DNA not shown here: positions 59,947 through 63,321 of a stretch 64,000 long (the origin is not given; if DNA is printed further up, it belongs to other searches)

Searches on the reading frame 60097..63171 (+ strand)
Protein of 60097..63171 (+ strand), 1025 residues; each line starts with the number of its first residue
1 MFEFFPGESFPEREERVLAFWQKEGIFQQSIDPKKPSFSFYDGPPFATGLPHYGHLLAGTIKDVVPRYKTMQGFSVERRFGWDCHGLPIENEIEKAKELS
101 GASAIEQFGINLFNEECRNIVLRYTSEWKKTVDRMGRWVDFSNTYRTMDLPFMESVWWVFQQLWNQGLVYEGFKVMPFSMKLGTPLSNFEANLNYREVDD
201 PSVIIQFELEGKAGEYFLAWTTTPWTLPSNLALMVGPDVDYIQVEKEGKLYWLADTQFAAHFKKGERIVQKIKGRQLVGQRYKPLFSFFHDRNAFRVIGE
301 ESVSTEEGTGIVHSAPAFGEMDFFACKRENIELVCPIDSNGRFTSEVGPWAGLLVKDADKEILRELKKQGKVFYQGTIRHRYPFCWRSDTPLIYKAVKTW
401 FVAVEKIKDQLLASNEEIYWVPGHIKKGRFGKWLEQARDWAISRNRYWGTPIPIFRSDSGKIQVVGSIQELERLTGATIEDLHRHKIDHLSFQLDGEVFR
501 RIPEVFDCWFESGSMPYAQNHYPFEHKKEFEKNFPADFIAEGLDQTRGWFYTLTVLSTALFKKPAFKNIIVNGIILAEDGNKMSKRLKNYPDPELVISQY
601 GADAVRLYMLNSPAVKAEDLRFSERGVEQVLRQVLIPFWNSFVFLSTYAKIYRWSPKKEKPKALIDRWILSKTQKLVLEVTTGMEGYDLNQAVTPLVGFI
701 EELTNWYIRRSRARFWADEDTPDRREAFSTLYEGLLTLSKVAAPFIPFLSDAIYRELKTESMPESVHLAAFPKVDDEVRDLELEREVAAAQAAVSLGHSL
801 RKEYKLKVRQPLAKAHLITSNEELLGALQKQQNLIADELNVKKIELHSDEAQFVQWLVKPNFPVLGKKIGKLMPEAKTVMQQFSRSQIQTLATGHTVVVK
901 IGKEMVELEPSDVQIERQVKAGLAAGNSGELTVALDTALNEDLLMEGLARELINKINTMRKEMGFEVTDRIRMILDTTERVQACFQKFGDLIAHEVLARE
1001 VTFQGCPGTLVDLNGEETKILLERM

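Call 48: search_protein_families(library=ncbifam, proteins=[window:60097-63171:+], max_evalue=0.00001)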
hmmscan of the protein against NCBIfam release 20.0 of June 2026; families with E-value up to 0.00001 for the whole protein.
window:60097-63171:+ (1025 aa): 15 families
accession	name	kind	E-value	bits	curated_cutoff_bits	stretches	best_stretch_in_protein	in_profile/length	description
TIGR00392.1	ileS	equivalog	1.3e-284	946.7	621.4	1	9-824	7-856/861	isoleucine--tRNA ligase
NF000258.1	MupB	exception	4.3e-226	753.1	1900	1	14-998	9-1002/1033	mupirocin-resistant isoleucine--tRNA ligase MupB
NF000257.1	MupA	exception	2.9e-216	720.6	1900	1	15-994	10-992/1024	mupirocin-resistant isoleucine--tRNA ligase MupA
TIGR00422.1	valS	equivalog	1.4e-140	469.9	612.1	2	295-867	254-809/863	valine--tRNA ligase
NF009687.0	PRK13208.1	equivalog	2.3e-123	413.1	738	2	294-853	252-795/801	valine--tRNA ligase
NF004349.1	PRK05729.1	equivalog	2.7e-111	373.3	704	2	294-852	247-775/860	valine--tRNA ligase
NF040702.1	ileS_w_GNAT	exception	6.9e-89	298.8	1999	2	266-762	467-961/1100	isoleucine--tRNA ligase, N-acetyltransferase domain-containing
NF011492.0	PRK14900.1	equivalog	1.7e-77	261.3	1783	2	290-846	259-798/1044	valine--tRNA ligase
NF008957.0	PRK12300.1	subfamily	5.8e-62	209.9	677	2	12-328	8-327/946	leucine--tRNA ligase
NF000540.1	alt_ValS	exception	9.6e-60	202.4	900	2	350-833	337-815/827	valine--tRNA ligase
TIGR00395.1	leuS_arch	equivalog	2.6e-55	187.9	648.5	2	341-881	387-898/938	leucine--tRNA ligase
TIGR00396.1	leuS_bact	equivalog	7.6e-37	126.9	548.4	3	14-189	7-165/843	leucine--tRNA ligase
TIGR00398.1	metG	equivalog_domain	1.1e-25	90.4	336.35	2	564-762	310-506/530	methionine--tRNA ligase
NF008900.0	PRK12267.1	equivalog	2.4e-17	62.7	598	1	522-763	241-483/648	methionine--tRNA ligase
NF001100.0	PRK00133.1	equivalog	1e-14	54.1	587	0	567-762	316-507/676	methionine--tRNA ligase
